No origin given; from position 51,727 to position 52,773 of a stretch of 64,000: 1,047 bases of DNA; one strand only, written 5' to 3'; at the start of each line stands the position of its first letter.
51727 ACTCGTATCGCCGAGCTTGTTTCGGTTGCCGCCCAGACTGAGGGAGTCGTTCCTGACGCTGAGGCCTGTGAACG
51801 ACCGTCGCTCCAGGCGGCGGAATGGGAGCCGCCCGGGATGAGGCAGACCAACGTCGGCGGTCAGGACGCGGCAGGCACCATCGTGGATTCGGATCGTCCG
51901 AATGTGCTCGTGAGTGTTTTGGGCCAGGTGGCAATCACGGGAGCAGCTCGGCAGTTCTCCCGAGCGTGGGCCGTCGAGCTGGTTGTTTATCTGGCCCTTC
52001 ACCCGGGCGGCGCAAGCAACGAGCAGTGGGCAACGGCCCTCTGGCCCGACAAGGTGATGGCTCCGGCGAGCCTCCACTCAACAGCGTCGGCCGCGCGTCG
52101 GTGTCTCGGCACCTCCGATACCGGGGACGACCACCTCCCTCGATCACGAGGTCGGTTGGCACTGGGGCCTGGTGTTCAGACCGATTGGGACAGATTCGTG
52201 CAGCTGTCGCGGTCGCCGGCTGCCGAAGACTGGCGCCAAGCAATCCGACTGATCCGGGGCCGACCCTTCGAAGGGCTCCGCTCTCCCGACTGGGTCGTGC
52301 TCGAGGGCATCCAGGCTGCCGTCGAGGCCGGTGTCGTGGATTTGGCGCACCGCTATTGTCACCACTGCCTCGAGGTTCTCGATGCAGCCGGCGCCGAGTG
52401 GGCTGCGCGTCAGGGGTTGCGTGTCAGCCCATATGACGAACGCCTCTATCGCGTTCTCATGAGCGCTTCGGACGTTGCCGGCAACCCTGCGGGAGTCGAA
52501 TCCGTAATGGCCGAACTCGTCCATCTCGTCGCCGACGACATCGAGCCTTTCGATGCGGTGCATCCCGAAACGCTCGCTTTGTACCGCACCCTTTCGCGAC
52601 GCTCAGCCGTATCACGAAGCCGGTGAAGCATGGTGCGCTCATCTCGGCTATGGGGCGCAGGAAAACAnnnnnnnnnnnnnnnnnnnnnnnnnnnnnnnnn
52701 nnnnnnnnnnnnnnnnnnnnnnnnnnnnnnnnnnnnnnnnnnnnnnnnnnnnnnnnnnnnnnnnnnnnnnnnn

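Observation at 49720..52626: A membrane-tethered SARP (wHTH + BTAD) with an extracytoplasmic LysM loop is encoded as the last gene of the Tad pilus operon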

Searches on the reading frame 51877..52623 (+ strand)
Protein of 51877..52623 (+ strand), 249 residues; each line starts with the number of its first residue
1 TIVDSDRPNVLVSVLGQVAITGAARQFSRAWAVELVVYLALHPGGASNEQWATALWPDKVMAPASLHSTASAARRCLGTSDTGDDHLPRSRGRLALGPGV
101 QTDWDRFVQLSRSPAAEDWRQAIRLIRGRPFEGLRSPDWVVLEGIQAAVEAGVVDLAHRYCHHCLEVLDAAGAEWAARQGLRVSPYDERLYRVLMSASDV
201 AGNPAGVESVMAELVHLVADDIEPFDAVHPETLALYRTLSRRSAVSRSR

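Call 40: search_solved_structures(query=window:51877-52623:+, max_evalue=10, show_alignments=3)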
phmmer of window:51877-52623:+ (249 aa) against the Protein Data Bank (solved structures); distinct sequences matched with E-value up to 10: 4.
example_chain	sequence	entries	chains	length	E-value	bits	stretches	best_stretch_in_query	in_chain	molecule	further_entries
6e9t_B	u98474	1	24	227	0.042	16.4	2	153-223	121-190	DHF58 filament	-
5cwm_A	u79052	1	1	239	0.075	15.6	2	114-217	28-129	Designed helical repeat protein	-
6e9y_A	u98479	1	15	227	0.4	13.3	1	153-223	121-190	DHF38 filament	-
6e9z_B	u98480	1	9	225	0.65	12.6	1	152-223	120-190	DHF119 filament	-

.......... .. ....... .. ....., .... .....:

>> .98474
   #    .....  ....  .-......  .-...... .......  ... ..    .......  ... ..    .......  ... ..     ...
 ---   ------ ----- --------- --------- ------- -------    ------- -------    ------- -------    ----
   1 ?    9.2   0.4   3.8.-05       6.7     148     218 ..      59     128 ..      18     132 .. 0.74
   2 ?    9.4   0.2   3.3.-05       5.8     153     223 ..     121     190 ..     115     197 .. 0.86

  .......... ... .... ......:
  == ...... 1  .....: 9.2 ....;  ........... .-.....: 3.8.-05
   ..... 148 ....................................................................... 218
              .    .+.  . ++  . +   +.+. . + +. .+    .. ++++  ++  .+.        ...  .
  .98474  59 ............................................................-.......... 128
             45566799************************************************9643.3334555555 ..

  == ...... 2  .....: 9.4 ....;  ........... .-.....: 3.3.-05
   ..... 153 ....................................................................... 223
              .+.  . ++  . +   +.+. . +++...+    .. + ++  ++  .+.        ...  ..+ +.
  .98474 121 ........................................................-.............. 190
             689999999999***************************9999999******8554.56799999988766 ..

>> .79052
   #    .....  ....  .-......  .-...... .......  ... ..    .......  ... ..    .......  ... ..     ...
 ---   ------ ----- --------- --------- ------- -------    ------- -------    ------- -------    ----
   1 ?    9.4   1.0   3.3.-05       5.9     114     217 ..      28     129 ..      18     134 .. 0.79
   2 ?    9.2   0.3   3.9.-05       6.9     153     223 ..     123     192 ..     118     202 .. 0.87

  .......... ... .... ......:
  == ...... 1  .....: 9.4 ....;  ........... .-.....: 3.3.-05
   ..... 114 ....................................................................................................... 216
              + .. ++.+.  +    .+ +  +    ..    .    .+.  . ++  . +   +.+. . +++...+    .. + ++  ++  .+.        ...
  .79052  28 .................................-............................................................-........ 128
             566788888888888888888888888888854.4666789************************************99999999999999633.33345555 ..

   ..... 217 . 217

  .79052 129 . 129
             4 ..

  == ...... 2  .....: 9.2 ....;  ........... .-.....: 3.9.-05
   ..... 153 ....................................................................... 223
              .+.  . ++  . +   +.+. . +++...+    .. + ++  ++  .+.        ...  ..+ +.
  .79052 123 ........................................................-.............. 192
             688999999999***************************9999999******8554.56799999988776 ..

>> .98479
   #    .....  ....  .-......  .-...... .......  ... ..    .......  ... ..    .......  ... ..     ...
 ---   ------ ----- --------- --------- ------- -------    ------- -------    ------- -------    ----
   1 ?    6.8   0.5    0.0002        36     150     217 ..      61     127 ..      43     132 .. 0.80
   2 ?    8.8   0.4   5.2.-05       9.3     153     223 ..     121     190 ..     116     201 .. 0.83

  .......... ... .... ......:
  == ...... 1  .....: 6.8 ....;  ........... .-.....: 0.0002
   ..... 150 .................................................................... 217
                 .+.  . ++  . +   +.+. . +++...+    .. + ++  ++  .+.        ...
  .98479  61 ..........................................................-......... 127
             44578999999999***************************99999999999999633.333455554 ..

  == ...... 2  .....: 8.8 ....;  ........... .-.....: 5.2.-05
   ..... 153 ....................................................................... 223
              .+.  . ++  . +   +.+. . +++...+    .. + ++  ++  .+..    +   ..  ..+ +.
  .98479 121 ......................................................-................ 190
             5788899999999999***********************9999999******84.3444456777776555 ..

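Call 43: search_solved_structures(query=A4, max_evalue=1, show_alignments=3)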
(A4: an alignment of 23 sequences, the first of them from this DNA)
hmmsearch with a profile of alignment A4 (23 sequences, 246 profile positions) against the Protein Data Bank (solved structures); distinct sequences matched with E-value up to 1: 63 (the best 60 are shown).
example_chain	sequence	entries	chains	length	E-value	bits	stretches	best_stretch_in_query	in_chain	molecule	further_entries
2fez_A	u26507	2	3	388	2.2e-15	60.1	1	7-243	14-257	Probable regulatory protein embR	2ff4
9qhb_A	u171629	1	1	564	1.2e-11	47.9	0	160-215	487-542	Engineered tetratricopeptide repeat protein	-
8bu0_A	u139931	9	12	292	2e-09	40.6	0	160-215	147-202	Consensus tetratricopeptide repeat protein | Crystal structure of an 8-repeat consensus TPR superhelix with Zinc. | Monomer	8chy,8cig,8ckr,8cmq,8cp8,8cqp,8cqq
8hvr_I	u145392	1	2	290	2.7e-07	33.7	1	4-242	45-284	Regulatory protein AfsR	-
9qhc_A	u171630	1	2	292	6.3e-07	32.5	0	160-214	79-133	Engineered tetratricopeptide repeat protein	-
5cwm_A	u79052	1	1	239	9.9e-06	28.5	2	149-224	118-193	Designed helical repeat protein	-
7yeh_B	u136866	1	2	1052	1.6e-05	27.9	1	155-218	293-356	UDP-N-acetylglucosamine--peptide N-acetylglucosaminyltransferase 110 kDa subunit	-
7yea_A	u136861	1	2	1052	1.6e-05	27.9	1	155-218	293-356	UDP-N-acetylglucosamine--peptide N-acetylglucosaminyltransferase 110 kDa subunit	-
6e9y_A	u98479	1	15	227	1.7e-05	27.8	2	112-215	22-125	DHF38 filament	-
6e9t_B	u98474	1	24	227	3.2e-05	26.9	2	149-224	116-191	DHF58 filament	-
2fo7_A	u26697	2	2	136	8e-05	25.6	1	160-215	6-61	SYNTHETIC CONSENSUS TPR PROTEIN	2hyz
8ch0_A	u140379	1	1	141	8.9e-05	25.4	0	160-214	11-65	Consensus tetratricopeptide repeat protein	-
6qx9_5J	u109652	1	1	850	0.00016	24.6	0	157-222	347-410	Pre-mRNA-processing factor 6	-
7ntf_A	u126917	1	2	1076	0.0003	23.7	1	155-218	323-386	Isoform 1 of UDP-N-acetylglucosamine--peptide N-acetylglucosaminyltransferase 110 kDa subu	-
9k7u_A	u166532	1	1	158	0.00032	23.6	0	117-184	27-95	Heter-Zn2-HEHE-22A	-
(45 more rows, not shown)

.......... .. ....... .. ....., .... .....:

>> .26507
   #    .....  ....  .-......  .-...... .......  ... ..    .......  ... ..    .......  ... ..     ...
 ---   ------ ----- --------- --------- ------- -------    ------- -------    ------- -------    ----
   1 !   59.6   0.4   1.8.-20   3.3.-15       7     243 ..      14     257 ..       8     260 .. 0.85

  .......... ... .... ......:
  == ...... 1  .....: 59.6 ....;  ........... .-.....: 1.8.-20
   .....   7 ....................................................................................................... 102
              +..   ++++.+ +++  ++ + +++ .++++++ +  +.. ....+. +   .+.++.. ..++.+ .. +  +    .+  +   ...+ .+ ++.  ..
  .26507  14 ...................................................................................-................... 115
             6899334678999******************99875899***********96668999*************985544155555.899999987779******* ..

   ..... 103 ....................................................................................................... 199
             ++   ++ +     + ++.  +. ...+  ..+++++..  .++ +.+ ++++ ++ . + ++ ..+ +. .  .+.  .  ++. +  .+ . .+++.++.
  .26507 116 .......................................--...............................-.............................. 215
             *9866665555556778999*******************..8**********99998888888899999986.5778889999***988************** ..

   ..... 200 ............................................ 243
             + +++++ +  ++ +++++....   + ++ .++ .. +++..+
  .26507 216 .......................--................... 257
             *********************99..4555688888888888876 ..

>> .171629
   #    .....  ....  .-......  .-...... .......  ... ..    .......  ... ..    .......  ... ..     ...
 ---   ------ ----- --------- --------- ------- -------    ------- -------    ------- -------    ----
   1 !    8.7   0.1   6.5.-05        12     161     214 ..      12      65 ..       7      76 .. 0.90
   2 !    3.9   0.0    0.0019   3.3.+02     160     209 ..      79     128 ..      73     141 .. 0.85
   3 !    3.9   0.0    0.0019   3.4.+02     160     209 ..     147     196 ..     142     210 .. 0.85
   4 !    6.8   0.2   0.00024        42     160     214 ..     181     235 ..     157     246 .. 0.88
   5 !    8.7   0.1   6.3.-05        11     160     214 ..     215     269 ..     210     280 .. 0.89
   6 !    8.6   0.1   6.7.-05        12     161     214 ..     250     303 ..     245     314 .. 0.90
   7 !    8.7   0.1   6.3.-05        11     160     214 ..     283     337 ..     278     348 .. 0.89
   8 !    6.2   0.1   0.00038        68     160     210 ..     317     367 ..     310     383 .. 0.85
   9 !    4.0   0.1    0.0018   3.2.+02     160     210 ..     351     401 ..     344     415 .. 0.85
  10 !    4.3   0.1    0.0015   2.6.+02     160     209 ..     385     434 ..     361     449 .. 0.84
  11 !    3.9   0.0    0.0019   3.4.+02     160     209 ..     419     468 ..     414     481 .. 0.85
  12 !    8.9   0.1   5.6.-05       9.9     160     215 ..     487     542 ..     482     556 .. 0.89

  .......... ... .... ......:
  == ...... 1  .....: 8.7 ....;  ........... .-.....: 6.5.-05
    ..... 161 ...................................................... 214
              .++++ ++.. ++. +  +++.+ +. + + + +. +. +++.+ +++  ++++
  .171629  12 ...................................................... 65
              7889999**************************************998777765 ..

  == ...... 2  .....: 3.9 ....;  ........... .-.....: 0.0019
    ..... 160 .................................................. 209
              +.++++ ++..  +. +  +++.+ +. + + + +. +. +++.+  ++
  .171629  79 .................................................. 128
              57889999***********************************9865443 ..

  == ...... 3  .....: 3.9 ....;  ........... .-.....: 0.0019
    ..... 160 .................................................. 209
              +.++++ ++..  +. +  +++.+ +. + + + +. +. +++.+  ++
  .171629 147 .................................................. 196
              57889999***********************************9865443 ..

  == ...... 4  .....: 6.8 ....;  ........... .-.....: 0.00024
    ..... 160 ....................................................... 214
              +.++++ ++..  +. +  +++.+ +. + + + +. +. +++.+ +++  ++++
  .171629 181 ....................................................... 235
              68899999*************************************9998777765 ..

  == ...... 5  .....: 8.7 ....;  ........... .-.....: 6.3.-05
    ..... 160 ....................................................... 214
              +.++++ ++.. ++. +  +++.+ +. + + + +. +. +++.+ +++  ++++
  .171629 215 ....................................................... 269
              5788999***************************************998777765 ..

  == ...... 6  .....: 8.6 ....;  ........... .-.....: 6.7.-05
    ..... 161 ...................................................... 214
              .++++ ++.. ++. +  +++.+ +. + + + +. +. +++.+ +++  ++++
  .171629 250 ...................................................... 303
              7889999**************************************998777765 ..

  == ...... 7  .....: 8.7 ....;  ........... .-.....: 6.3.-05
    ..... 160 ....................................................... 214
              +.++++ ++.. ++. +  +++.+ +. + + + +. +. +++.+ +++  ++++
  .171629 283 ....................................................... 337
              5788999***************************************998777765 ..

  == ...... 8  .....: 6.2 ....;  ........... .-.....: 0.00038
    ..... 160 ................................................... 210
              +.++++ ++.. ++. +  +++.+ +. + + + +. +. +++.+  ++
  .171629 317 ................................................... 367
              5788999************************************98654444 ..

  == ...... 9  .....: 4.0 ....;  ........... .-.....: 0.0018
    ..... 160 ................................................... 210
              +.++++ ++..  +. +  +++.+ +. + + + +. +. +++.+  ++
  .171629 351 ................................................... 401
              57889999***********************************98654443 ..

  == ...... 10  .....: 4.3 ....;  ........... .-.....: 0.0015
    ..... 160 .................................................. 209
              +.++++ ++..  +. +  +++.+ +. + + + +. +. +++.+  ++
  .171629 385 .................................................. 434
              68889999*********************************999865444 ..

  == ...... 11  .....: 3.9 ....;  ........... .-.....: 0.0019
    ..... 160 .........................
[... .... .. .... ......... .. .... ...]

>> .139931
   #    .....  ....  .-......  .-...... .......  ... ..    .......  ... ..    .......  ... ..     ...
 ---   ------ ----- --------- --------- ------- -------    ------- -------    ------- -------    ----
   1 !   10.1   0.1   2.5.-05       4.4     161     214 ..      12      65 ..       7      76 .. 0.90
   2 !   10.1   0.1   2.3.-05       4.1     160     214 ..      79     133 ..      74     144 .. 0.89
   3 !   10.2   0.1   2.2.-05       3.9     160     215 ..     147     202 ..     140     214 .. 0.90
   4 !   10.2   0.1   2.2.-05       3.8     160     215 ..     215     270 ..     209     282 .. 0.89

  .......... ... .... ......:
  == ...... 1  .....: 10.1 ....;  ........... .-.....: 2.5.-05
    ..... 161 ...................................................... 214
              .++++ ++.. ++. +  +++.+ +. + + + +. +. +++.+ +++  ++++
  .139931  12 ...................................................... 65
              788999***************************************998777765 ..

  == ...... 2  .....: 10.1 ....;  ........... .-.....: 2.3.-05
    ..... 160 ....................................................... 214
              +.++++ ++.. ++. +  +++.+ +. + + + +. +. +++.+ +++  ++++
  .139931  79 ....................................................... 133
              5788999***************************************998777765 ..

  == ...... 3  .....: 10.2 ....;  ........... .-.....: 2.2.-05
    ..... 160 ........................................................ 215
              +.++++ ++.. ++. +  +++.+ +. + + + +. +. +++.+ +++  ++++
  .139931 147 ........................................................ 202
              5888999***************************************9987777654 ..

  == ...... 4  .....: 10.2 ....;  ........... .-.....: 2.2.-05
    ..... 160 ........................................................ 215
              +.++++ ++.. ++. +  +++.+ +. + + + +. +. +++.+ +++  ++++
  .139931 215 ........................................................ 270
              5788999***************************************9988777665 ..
